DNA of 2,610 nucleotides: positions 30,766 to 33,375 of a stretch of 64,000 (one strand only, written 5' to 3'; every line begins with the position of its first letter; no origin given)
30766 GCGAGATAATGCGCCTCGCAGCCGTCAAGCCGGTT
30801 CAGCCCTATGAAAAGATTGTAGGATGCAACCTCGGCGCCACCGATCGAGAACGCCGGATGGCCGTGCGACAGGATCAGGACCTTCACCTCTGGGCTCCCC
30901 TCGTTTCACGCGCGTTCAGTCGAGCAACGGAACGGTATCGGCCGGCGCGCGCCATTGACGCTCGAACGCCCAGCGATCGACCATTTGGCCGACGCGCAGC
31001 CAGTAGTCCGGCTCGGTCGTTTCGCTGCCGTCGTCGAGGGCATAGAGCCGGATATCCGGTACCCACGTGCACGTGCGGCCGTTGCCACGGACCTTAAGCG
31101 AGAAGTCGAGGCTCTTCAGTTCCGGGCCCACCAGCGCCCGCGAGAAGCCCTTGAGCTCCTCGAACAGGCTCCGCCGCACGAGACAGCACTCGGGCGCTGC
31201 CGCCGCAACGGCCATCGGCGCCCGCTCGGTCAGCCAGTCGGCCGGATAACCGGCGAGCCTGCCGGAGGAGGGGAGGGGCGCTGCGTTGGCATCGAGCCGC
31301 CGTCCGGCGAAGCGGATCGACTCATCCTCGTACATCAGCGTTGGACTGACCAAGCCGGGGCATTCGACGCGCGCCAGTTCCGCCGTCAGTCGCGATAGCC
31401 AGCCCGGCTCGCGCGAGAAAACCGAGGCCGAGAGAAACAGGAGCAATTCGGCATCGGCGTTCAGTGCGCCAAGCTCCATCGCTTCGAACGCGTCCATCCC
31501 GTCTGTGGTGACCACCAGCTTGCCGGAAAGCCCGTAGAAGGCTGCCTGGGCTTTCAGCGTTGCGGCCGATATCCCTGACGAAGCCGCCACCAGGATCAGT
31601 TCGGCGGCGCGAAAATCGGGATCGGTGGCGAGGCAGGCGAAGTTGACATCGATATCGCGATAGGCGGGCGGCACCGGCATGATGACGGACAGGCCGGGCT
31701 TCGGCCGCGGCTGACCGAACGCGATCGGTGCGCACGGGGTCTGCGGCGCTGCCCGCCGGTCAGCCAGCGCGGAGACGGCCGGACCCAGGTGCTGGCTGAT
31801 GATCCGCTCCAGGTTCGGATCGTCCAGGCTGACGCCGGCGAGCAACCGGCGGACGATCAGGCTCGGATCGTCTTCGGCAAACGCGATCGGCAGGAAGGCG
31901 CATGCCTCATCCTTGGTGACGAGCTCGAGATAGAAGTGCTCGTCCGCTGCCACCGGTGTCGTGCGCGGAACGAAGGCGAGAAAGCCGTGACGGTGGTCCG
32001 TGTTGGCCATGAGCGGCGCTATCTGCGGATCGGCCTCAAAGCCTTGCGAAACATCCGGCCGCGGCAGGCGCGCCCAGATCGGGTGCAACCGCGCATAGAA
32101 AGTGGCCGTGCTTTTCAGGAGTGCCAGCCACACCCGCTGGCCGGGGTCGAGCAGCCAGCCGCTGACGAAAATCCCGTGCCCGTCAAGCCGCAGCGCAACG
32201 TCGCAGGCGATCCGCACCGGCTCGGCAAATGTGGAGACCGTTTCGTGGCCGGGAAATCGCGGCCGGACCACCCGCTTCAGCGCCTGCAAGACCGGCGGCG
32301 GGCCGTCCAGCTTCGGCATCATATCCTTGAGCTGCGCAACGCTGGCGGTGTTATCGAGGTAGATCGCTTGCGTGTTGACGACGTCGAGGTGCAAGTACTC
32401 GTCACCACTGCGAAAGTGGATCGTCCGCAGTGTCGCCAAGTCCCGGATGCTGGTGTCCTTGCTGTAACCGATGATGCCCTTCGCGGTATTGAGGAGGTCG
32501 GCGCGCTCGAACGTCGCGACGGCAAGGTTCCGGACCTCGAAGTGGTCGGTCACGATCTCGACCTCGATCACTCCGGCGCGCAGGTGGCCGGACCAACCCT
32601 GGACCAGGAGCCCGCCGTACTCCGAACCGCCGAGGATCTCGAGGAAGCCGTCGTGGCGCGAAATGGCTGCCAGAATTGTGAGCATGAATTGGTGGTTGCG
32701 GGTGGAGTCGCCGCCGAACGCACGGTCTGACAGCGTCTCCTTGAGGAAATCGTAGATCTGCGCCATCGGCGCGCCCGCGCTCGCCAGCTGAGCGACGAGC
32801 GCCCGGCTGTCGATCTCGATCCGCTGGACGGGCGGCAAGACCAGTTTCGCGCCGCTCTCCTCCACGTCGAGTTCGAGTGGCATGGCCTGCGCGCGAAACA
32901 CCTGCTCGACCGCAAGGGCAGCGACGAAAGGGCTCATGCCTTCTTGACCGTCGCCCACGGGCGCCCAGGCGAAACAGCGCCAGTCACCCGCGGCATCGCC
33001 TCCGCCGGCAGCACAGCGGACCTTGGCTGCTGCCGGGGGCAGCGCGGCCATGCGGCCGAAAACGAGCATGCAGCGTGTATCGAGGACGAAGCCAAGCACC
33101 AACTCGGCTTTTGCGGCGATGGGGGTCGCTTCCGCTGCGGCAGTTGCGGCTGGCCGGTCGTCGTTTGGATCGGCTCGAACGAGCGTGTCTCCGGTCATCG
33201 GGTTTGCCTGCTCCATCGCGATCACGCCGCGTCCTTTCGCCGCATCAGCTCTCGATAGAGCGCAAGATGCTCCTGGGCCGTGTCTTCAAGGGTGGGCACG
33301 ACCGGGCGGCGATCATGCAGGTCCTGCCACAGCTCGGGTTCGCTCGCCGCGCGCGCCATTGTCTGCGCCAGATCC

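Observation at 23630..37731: Compact RTX protein + glycosyltransferase + type I secretion cluster with acetyl- and pyruvyl-transferases but no canonical polysaccharide export or priming genes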

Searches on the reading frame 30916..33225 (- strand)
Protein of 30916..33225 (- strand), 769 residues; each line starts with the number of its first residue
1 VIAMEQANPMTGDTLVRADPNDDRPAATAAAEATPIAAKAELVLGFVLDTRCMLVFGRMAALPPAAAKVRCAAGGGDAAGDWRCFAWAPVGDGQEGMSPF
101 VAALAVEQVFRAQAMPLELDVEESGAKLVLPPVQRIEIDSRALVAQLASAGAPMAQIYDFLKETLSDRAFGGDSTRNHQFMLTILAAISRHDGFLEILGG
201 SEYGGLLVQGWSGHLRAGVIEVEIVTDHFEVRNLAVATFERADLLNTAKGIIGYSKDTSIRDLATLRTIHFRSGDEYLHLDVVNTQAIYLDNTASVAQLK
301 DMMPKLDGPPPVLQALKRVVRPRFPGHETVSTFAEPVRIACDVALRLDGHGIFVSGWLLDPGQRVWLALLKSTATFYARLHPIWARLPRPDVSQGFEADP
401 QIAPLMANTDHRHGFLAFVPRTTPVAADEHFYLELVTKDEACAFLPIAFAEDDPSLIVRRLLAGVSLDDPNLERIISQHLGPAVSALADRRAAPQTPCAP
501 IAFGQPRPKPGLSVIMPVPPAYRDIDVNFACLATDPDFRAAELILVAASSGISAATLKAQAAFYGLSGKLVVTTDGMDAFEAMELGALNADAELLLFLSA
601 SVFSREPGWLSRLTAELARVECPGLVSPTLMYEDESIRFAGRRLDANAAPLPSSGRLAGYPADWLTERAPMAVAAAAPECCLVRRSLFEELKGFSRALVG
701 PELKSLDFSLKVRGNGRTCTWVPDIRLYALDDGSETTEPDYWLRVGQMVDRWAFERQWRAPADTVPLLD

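Call 4: search_protein_families(library=pfam, proteins=[window:30916-33225:-], max_evalue=0.01)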
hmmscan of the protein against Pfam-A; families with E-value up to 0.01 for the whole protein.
window:30916-33225:- (769 aa): 0 families

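Call 10: search_protein_families(library=ncbifam, proteins=[window:30916-33225:-], max_evalue=0.01)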
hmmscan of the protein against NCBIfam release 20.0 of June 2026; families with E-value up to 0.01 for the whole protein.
window:30916-33225:- (769 aa): 0 families

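Call 31: search_solved_structures(query=window:30916-33225:-, max_evalue=1)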
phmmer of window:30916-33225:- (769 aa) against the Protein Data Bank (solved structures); distinct sequences matched with E-value up to 1: 1.
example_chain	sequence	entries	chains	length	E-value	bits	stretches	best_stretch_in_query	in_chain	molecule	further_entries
2gag_D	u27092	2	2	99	0.64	11.1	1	346-393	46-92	heterotetrameric sarcosine oxidase delta-subunit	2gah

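Call 35: search_solved_structures(query=A2, max_evalue=1)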
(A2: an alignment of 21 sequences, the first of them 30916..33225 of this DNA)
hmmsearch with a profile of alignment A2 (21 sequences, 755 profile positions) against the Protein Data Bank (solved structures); distinct sequences matched with E-value up to 1: 7.
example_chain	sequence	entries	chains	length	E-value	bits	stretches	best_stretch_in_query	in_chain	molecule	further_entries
6pxu_A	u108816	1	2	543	0.00047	21.5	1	496-619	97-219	Polypeptide N-acetylgalactosaminyltransferase 12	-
6yv7_B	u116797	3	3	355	0.11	13.6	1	493-592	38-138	Glycosyl transferase, family 2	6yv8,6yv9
6yv7_A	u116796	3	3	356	0.11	13.6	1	493-592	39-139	Glycosyl transferase, family 2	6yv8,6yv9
1xhb_A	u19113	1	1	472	0.12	13.5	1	496-619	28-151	Polypeptide N-acetylgalactosaminyltransferase 1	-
8v9q_A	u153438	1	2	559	0.16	13.1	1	496-619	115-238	Polypeptide N-acetylgalactosaminyltransferase 1 soluble form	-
2z87_A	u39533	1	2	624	0.32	12.1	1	498-617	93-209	Chondroitin synthase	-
2z86_A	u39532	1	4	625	0.32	12.1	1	498-617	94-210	Chondroitin synthase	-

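Call 39: find_homologous_proteins(query=A2, max_evalue=1e-10)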
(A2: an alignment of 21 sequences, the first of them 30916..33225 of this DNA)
Query A2 (21 sequences) (769 aa, profile of the alignment): 61 proteins with E <= 1e-10 among 8000 candidates.
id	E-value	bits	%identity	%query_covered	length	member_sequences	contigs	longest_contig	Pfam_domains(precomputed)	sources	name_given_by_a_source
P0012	1.1e-260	885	41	96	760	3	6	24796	-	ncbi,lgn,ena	-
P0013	1.0e-259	882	31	88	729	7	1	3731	-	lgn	-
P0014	2.0e-258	878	100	100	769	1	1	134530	-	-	-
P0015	5.5e-256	869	87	100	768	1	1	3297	-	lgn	-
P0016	1.3e-251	855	83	100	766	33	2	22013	-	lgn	-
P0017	1.1e-249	849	85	100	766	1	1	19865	-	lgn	-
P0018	9.0e-249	846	81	100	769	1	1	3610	-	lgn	-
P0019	5.0e-247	840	82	100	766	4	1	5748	-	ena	-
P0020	2.8e-244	831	45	96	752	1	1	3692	-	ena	-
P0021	3.6e-234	797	44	96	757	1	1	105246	-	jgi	jgi:GT2 family glycosyltransferase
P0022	4.7e-234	797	43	94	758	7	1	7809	PF00535.33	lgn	-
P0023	7.4e-234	796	46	88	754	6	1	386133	-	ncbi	-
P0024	8.0e-234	796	44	96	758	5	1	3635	-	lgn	-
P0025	8.8e-233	793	45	95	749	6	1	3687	-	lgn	-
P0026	1.6e-232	792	43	93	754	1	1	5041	-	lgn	-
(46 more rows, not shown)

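Call 52: predict_structure(alignment_id=A4)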
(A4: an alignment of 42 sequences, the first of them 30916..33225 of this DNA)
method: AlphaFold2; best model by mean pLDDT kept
length: 769 residues; sequences in the alignment: 42
mean_pLDDT: 86.0   pTM: 0.71
mean pLDDT of the five models: 86.0, 85.8, 85.4, 83.9, 83.6
residues with pLDDT >= 90: 479; 70-90: 205; 50-70: 37; < 50: 48
segments of 3 or more residues with pLDDT < 50: 1-34, 647-649, 761-769
pLDDT, mean of each block of 10 residues (from residue 1): 30 30 35 55 92 93 91 69 92 74 91 86 78 90 92 94 92 87 92 95 89 96 90 96 91 92 93 95 89 92 95 91 91 94 93 96 94 93 91 91 87 94 90 93 95 88 90 94 90 71 87 92 86 90 91 88 93 84 93 95 92 94 92 93 64 71 91 91 96 89 90 93 94 59 89 83 36
secondary structure, 60 per line:
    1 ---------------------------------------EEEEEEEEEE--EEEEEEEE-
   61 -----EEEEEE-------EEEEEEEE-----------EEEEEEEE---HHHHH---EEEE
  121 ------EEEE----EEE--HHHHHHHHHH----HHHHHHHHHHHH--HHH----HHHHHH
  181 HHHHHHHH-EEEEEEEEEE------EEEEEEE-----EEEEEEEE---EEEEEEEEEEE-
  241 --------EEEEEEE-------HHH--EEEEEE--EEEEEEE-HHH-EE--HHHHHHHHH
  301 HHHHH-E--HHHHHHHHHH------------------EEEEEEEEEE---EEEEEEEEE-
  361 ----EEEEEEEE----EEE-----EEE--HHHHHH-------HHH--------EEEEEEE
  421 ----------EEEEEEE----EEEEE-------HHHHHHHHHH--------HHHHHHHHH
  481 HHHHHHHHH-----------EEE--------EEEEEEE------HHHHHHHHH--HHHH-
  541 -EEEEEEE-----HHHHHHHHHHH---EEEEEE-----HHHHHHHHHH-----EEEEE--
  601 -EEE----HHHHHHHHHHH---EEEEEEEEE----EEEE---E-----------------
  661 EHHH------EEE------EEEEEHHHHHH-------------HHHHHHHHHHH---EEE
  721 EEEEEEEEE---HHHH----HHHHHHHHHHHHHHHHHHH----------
elements in order (helices of 4 or more, strands of 3 or more residues): E40-49 E52-59 E66-71 E79-86 E98-105 H109-113 E117-120 E127-130 E135-137 H140-149 H154-165 H175-188 E190-199 E206-212 E218-225 E229-239 E249-255 E268-273 E276-282 H292-305 H310-319 E338-347 E351-359 E365-372 E377-379 E385-387 H390-395 E414-420 E431-437 E442-446 H454-463 H472-489 E501-503 E512-518 H525-533 H536-539 E542-548 H554-564 E568-573 H579-588 E594-598 E602-604 H609-619 E623-631 E636-639 E671-673 E680-684 H685-690 H704-714 E718-729 H733-736 H741-759

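Call 55: fold_search(model_id=the predicted structure, library=pdb)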
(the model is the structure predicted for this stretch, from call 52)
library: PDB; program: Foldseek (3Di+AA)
matches with E <= 10: 1996; with E <= 0.001: 142
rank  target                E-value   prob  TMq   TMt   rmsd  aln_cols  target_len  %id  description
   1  6e4r_A                9.2e-09  1.00  0.25  0.37   6.0       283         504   17  Crystal Structure of the Drosophila Melanogaster Polypeptide N-Acetylgalactosaminyl Transferase PGANT9B (released 2018-09-12)
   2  6pxu_B                1.1e-08  1.00  0.25  0.35  20.2       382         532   16  Crystal structure of human GalNAc-T12 bound to a diglycosylated peptide, Mn2+, and UDP (released 2019-09-25)
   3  6egs_A                1.1e-08  1.00  0.23  0.36  16.5       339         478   16  Crystal structure of the GalNAc-T2 F104S mutant in complex with UDP-GalNAc (released 2018-04-11)
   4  4d0z_F                1.3e-08  1.00  0.23  0.35  15.6       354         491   15  GalNAc-T2 crystal soaked with UDP-5SGalNAc, mEA2 and manganese (Higher resolution dataset) (released 2014-05-28)
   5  6pxu_A                1.7e-08  1.00  0.26  0.36  13.8       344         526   16  Crystal structure of human GalNAc-T12 bound to a diglycosylated peptide, Mn2+, and UDP (released 2019-09-25)
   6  6e7i_A                1.7e-08  1.00  0.24  0.35  15.9       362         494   15  Human ppGalNAcT2 I253A/L310A Mutant with EA2 and UDP (released 2020-01-29)
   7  1xhb_A                2.0e-08  1.00  0.24  0.40  10.2       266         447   14  The Crystal Structure of UDP-GalNAc: polypeptide alpha-N-acetylgalactosaminyltransferase-T1 (released 2004-10-26)
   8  6h0b_A                2.1e-08  1.00  0.24  0.35  14.9       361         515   14  Crystal structure of the human GalNAc-T4 in complex with UDP, manganese and the diglycopeptide 6. (released 2018-10-10)
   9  5nqa_A                2.2e-08  1.00  0.23  0.34  14.9       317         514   15  Crystal structure of GalNAc-T4 in complex with the monoglycopeptide 3 (released 2017-12-20)
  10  6e4q_B                2.4e-08  1.00  0.25  0.36   6.4       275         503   16  Crystal Structure of the Drosophila Melanogaster Polypeptide N-Acetylgalactosaminyl Transferase PGANT9A in Complex wit (released 2018-09-12)
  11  2ffu_A                2.4e-08  1.00  0.24  0.37  15.8       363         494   14  Crystal Structure of Human ppGalNAcT-2 complexed with UDP and EA2 (released 2006-01-31)
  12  6egs_B                2.8e-08  1.00  0.22  0.35  16.4       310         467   18  Crystal structure of the GalNAc-T2 F104S mutant in complex with UDP-GalNAc (released 2018-04-11)
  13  5ndf_E                3.1e-08  1.00  0.24  0.36  14.6       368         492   15  Small-molecule inhibition of ppGalNAc-Ts selectively reduces mucin-type O-glycosylation (released 2017-11-01)
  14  6nqt_C                3.2e-08  1.00  0.23  0.35  13.7       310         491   16  GalNac-T2 soaked with UDP-sugar (released 2020-01-29)
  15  6e4q_D                3.4e-08  1.00  0.25  0.37   5.9       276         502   15  Crystal Structure of the Drosophila Melanogaster Polypeptide N-Acetylgalactosaminyl Transferase PGANT9A in Complex wit (released 2018-09-12)
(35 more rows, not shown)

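Call 80: find_encoding_contigs(protein=P0014, flank=10000, max_places=3)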
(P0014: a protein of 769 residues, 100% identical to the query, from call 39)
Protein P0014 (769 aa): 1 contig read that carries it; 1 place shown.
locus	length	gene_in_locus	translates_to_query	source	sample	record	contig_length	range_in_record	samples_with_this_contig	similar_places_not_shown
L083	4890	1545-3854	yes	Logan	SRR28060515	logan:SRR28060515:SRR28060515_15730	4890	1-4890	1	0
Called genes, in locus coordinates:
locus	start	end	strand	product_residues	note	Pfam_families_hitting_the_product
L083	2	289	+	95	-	?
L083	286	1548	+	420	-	PF13439:Glyco_transf_4, PF13579:Glyco_trans_4_4, PF20706:GT4-conflict (weak), PF00534:Glycos_transf_1, PF13692:Glyco_trans_1_4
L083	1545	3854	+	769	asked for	-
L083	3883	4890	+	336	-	?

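Call 93: search_protein_representatives(alignment_id=A4)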
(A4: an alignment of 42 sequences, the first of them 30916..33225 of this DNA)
Query: 42 sequences, 748 profile positions. Proteins with E-value up to 0.001 (for the whole library): 26742; up to 1e-10: 11579; up to 1e-30: 1185. The best 150 are listed.
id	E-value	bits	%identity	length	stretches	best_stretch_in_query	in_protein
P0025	0.0e+00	1072.5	-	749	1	1-744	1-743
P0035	0.0e+00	1045.7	-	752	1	11-747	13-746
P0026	8.5e-297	1002.9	-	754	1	8-745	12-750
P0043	3.7e-296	1000.7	-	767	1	7-743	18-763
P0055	6.9e-296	999.9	-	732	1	14-742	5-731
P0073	1.4e-290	982.3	-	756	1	5-744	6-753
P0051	2.5e-272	922.0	-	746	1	12-744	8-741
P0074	1.2e-257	873.5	-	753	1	7-745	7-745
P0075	7.1e-253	857.6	-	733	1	21-743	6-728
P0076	1.4e-248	843.4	-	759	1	20-742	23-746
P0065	1.6e-243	826.7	-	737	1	11-738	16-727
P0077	7.3e-243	824.5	-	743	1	8-740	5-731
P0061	8.4e-240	814.4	-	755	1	12-742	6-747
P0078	8.7e-239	811.1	-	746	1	20-743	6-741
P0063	2.2e-238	809.8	-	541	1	207-741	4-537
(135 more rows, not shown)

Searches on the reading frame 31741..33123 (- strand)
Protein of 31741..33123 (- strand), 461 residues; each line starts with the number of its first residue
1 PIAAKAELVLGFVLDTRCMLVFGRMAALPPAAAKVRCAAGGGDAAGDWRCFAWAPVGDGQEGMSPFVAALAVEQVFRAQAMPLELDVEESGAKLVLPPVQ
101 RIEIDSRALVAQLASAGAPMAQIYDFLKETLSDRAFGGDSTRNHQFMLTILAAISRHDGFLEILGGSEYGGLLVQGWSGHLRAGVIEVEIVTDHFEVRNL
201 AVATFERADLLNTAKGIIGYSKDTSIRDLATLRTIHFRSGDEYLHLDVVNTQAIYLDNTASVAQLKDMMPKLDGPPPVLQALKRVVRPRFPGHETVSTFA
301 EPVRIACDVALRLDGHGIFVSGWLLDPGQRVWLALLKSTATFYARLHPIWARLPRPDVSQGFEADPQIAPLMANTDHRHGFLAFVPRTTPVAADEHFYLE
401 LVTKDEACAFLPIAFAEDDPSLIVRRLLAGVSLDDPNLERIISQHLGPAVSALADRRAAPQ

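Call 70: predict_structure(alignment_id=A6)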
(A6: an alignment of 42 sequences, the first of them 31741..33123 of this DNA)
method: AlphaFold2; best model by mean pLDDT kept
length: 461 residues; sequences in the alignment: 42
mean_pLDDT: 93.4   pTM: 0.84
mean pLDDT of the five models: 93.4, 92.4, 92.1, 91.5, 89.3
residues with pLDDT >= 90: 398; 70-90: 52; 50-70: 11; < 50: 0
segments of 3 or more residues with pLDDT < 50: none
pLDDT, mean of each block of 10 residues (from residue 1): 82 95 95 88 84 85 93 89 91 92 94 96 97 94 93 97 93 98 98 93 97 96 94 97 96 94 96 97 91 95 96 95 96 96 94 95 94 91 95 96 94 94 90 94 96 82 54
secondary structure, 60 per line:
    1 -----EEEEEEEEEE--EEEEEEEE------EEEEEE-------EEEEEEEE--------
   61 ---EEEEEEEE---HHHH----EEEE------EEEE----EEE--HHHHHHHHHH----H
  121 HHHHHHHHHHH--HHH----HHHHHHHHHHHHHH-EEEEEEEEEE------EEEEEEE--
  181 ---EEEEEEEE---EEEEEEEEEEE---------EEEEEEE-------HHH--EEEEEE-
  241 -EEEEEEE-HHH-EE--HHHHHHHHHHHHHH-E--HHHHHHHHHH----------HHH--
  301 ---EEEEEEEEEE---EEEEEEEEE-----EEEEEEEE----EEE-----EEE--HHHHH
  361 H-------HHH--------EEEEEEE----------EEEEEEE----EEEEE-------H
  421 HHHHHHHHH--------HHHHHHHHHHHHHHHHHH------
elements in order: E6-15 E18-25 E32-37 E45-52 E64-71 H75-78 E83-86 E93-96 E101-103 H106-115 H120-131 H141-154 E156-165 E172-178 E184-191 E195-205 E215-221 E234-239 E242-248 H258-271 H276-285 E304-313 E317-325 E331-338 E343-345 E351-353 H356-361 E380-386 E397-403 E408-412 H420-429 H438-455

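Call 73: fold_search(model_id=the predicted structure, library=pdb)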
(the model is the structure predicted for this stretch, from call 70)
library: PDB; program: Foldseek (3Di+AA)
matches with E <= 10: 2000; with E <= 0.001: 1
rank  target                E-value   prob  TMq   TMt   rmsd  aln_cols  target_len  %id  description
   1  7t62_B                1.7e-04  0.87  0.15  0.16  27.9       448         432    6  GPC2 HEP CT3 complex (released 2021-12-22)
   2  6ws6_A                4.2e-03  0.44  0.12  0.21  17.3       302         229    6  Structural and functional analysis of a potent sarbecovirus neutralizing antibody (released 2020-05-27)
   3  7kyl_L                5.0e-03  0.57  0.12  0.22  17.8       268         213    8  Powassan virus Envelope protein DIII in complex with neutralizing Fab POWV-80 (released 2021-04-07)
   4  9cqa_F                5.2e-03  0.63  0.14  0.26  15.8       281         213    8  Structure of antibody 1G1 bound to the central conserved region of RSV G (released 2025-02-19)
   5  6sv2_L                6.2e-03  0.63  0.15  0.27  16.3       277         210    8  Human prion protein (PrP) fragment 119-231 (G127V M129 variant) complexed to ICSM 18 (anti-Prp therapeutic antibody) F (released 2020-07-29)
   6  6ani_M                6.2e-03  0.57  0.12  0.23  17.4       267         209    9  Coltuximab Fab in complex with anti-Kappa VHH domain (released 2018-01-31)
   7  4hjj_L                6.2e-03  0.44  0.15  0.19  17.0       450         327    5  Structure Reveals Function of the Dual Variable Domain Immunoglobulin (DVD-Ig) Molecule (released 2013-05-08)
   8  6o89_L                6.2e-03  0.35  0.15  0.19  19.3       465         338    6  Anti-CD28xCD3 CODV Fab (released 2019-11-20)
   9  6dc5_H                7.3e-03  0.66  0.15  0.27  15.6       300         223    7  RSV prefusion F in complex with AM22 Fab (released 2019-07-10)
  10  7bm5_A                7.3e-03  0.60  0.14  0.25  15.9       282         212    7  Crystal structure of Fab1, the Fab fragment of the anti-BamA monoclonal antibody MAB1 (released 2021-06-02)
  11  5w3p_L                7.3e-03  0.51  0.12  0.22  17.3       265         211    9  ANTIBODY C706 IN COMPLEX WTH BETA-AMYLOID PEPTIDE 1-16 (released 2017-09-20)
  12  9f91_B                7.3e-03  0.44  0.12  0.21  17.2       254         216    9  Crystal structure of a designed Respiratory Syncytial Virus immunogen in complex with RSV90 fab (released 2025-05-21)
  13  5k9k_B                7.7e-03  0.60  0.14  0.25  16.4       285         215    8  Crystal structure of multidonor HV6-1-class broadly neutralizing Influenza A antibody 56.a.09 in complex with Hemagglu (released 2016-12-21)
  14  4om1_L                7.7e-03  0.57  0.12  0.23  17.1       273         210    7  Crystal structure of antibody VRC07-I30Q, G54W, S58N in complex with clade A/E 93TH057 HIV-1 gp120 core (released 2014-09-03)
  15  3j2y_A                7.7e-03  0.54  0.14  0.26  16.9       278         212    8  Electron Cryo-microscopy of Chikungunya VLP in complex with neutralizing antibody Fab 9.8B (released 2013-04-24)
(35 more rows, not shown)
